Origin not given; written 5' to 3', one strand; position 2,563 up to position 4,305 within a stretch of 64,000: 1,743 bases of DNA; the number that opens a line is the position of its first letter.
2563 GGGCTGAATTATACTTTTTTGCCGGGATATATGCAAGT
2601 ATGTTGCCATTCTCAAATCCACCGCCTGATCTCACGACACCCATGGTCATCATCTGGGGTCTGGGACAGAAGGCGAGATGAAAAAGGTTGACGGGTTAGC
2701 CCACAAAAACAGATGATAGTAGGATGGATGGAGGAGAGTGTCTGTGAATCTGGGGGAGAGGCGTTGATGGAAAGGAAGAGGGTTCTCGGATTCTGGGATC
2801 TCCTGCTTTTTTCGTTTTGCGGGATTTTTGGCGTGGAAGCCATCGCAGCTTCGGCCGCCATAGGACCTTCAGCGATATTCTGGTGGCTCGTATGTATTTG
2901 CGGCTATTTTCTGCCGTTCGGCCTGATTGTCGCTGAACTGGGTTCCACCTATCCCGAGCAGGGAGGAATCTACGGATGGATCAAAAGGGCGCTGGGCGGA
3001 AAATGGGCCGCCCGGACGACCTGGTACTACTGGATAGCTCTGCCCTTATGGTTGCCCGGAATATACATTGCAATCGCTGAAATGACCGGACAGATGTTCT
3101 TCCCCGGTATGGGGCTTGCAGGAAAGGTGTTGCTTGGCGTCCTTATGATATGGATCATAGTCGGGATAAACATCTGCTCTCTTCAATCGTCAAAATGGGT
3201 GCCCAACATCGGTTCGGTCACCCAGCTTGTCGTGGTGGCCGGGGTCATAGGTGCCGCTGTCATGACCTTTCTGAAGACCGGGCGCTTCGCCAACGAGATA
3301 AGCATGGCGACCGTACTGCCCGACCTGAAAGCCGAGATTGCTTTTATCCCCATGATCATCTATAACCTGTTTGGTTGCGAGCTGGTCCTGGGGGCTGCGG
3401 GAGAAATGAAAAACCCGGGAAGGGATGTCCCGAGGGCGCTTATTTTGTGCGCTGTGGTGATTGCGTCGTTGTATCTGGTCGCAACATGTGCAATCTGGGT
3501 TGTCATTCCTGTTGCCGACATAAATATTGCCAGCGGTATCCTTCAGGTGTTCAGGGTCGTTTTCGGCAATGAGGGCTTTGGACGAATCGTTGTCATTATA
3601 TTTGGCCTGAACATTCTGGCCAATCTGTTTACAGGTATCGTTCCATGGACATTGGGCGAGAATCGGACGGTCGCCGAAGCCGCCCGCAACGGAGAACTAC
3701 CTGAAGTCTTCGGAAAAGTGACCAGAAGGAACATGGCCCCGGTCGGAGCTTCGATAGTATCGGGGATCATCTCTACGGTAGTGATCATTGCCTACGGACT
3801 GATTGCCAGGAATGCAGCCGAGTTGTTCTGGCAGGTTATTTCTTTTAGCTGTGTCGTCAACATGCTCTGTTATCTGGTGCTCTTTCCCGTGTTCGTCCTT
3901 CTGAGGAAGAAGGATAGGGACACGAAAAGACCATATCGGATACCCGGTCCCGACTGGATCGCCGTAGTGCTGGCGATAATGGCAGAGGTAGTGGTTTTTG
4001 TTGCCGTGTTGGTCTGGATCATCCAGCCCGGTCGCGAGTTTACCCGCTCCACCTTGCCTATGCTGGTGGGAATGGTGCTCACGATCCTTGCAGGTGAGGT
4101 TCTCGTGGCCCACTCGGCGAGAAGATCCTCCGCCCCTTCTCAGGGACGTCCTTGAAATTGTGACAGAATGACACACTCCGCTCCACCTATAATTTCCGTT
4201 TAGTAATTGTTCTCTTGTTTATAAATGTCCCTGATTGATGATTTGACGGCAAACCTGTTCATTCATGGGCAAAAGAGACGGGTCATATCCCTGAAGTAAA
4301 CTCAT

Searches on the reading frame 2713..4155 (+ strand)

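Call 32: search_protein_families(library=pfam, proteins=[window:2713-4155:+], max_evalue=0.0001)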
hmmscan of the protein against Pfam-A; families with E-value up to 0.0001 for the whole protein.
window:2713-4155:+ (480 aa): 2 families
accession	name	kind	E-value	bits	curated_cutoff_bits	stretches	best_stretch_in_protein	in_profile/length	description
PF13520.12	AA_permease_2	-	3.9e-52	178.1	27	1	25-456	1-423/427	Amino acid permease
PF00324.27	AA_permease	-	5.5e-22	78.5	24.6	1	43-439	19-427/470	Amino acid permease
